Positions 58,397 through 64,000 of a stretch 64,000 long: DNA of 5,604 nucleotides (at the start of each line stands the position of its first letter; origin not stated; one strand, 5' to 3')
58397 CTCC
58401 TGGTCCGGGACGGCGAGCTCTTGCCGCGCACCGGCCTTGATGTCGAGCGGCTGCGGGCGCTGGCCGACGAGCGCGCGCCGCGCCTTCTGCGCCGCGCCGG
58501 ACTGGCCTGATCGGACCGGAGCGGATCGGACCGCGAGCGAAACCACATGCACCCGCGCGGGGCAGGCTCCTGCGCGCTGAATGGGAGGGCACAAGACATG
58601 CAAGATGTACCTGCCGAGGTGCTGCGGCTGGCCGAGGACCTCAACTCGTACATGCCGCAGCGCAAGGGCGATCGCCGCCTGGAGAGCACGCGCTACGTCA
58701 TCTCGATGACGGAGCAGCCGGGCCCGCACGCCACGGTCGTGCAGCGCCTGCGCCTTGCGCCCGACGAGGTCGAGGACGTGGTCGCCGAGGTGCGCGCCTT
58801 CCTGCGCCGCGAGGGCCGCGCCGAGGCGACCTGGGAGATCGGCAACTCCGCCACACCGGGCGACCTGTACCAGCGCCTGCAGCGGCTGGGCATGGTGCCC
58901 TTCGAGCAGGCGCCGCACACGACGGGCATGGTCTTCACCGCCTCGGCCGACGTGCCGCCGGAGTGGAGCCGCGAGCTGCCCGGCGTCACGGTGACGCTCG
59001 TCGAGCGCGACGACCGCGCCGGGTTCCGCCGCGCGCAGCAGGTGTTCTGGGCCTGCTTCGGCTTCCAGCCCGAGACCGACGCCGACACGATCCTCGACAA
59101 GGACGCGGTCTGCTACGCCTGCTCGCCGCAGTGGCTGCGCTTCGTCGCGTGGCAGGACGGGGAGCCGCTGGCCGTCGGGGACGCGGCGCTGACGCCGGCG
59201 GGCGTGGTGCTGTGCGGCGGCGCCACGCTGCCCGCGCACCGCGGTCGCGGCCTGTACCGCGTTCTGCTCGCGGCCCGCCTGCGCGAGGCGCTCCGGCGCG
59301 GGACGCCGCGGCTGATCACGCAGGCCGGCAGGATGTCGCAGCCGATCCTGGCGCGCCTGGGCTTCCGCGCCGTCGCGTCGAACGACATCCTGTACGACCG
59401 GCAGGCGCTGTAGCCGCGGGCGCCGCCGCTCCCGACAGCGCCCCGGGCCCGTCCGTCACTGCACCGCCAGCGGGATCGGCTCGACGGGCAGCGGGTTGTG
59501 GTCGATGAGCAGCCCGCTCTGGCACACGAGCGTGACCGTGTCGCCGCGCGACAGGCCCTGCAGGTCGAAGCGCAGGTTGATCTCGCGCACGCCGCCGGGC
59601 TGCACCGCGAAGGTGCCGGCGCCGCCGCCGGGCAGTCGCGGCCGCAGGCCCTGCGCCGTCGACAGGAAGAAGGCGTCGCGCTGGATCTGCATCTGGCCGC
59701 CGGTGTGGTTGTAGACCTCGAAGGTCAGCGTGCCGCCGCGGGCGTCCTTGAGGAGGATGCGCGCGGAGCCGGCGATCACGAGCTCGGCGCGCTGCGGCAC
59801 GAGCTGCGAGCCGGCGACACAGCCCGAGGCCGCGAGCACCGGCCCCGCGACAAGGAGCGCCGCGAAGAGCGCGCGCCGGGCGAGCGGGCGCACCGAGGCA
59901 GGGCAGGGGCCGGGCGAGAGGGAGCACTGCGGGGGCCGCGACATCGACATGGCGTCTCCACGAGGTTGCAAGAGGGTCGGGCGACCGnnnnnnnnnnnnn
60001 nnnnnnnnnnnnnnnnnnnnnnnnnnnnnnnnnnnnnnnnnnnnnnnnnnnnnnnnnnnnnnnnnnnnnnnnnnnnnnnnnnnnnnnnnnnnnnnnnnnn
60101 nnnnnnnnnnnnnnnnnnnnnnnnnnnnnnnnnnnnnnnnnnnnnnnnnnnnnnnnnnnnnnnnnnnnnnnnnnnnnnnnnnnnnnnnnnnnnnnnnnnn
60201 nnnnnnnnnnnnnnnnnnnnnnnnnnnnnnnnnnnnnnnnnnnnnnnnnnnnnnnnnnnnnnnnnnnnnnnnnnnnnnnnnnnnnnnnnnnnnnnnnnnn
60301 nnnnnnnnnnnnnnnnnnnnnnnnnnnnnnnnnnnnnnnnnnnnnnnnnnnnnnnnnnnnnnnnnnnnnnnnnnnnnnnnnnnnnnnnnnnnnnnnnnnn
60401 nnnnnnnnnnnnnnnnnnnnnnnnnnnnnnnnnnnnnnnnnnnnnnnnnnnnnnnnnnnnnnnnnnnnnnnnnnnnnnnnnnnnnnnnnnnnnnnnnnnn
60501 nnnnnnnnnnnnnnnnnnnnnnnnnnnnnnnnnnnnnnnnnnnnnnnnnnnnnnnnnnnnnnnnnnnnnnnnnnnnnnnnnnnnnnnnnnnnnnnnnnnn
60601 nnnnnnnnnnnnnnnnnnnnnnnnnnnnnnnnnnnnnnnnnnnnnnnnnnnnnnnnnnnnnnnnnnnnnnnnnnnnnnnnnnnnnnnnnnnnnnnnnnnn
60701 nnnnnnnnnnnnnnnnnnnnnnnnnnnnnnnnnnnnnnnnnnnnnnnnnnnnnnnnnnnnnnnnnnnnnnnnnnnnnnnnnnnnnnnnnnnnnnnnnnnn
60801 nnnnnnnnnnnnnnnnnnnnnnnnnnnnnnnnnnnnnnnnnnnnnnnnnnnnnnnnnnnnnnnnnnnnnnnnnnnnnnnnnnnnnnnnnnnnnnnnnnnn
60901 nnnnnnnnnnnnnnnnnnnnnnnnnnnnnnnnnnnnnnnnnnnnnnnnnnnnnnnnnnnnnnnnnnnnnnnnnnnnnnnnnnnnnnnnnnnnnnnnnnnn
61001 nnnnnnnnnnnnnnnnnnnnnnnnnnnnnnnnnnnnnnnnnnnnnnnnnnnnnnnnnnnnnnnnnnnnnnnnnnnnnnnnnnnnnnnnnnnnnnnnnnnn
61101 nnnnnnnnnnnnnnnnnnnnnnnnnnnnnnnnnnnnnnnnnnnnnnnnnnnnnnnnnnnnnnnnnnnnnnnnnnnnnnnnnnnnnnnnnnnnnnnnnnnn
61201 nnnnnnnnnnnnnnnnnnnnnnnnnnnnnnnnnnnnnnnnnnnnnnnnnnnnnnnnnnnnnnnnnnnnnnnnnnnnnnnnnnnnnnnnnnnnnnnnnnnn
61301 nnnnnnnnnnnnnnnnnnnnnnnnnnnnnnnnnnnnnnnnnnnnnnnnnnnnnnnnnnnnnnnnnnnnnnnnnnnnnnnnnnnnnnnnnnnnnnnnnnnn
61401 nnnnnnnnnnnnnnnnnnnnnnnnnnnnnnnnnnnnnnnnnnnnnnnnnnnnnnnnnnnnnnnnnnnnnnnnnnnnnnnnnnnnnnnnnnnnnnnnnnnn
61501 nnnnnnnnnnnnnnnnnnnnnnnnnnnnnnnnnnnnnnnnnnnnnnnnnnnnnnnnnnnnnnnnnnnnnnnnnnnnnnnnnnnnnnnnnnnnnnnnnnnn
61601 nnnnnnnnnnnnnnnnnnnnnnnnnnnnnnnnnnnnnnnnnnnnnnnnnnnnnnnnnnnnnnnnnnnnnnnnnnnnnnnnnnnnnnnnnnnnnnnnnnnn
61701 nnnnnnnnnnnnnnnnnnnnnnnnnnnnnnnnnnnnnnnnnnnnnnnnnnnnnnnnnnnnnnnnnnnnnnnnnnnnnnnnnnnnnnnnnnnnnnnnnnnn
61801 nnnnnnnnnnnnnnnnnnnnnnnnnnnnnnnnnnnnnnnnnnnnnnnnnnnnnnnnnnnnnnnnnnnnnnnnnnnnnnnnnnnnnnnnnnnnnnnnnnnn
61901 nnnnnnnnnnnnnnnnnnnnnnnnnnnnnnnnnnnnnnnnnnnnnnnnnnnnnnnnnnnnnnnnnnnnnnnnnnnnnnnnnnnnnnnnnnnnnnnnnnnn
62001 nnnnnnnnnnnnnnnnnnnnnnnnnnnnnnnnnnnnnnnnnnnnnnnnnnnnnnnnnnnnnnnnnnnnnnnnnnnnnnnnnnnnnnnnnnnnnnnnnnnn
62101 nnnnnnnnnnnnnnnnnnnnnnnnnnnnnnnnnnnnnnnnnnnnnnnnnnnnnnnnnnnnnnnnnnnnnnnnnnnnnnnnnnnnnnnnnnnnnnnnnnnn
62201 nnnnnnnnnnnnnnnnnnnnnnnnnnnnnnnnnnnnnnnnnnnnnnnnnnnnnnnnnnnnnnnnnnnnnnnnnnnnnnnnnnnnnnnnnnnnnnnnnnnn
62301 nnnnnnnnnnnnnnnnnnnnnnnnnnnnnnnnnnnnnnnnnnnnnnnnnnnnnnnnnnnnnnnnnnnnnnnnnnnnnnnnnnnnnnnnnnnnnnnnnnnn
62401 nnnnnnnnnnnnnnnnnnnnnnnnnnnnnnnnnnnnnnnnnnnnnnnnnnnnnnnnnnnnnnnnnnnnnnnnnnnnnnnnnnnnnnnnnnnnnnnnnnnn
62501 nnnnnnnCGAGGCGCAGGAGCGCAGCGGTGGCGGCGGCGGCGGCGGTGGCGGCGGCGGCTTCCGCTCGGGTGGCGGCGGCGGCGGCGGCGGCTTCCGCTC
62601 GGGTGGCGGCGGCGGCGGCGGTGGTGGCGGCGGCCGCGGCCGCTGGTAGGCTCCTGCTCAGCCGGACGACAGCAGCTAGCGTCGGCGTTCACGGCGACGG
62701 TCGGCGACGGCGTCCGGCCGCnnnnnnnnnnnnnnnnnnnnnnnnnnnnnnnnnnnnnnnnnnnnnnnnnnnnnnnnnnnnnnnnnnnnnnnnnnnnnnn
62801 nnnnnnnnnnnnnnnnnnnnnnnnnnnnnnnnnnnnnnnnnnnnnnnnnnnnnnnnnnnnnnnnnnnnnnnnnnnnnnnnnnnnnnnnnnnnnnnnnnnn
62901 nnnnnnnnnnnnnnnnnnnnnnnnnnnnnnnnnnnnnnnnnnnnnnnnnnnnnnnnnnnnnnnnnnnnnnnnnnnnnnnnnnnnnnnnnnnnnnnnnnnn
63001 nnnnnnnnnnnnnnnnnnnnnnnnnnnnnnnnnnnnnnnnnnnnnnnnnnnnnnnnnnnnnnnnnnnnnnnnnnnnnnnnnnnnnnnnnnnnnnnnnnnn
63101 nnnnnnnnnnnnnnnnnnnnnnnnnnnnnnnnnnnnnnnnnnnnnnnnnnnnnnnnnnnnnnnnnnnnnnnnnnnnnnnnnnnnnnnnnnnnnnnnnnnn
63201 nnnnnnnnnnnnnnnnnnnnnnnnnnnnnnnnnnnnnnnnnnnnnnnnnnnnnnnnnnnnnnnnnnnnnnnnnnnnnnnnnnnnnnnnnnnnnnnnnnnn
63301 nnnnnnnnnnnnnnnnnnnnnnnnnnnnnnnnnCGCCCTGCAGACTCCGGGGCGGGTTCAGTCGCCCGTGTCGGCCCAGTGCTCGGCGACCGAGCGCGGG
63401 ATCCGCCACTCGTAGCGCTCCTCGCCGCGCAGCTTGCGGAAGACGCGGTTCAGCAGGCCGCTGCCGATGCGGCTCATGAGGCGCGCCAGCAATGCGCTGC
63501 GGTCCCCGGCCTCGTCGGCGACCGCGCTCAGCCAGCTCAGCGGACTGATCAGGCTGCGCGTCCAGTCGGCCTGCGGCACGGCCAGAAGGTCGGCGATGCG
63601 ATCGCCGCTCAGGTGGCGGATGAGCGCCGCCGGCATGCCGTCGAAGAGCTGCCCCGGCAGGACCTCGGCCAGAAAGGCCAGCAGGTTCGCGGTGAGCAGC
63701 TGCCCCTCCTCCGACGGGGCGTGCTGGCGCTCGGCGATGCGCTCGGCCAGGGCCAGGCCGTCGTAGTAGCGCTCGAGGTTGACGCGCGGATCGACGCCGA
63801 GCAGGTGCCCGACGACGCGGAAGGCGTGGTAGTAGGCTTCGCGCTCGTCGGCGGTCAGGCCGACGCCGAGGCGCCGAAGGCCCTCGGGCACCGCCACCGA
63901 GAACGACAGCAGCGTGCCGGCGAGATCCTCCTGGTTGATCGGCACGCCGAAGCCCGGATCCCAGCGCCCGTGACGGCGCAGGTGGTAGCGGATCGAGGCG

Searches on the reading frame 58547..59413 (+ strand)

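Call 25: search_protein_families(library=pfam, proteins=[window:58547-59413:+], max_evalue=0.001)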
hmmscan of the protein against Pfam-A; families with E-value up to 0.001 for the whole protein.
window:58547-59413:+ (288 aa): 1 family
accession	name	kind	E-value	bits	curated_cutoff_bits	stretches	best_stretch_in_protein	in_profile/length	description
PF00583.31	Acetyltransf_1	-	6.5e-05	23.6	20.7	1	166-273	7-116/116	Acetyltransferase (GNAT) family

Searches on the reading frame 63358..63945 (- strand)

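Call 82: search_protein_families(library=pfam, proteins=[window:63358-63945:-], max_evalue=0.001)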
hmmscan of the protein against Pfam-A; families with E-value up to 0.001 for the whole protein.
window:63358-63945:- (195 aa): 1 family
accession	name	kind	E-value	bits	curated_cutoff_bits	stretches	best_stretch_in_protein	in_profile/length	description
PF09995.15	MPAB_Lcp_cat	-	8.5e-13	49.3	23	1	2-131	88-217/231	ER-bound oxygenase mpaB/B'/Rubber oxygenase, catalytic domain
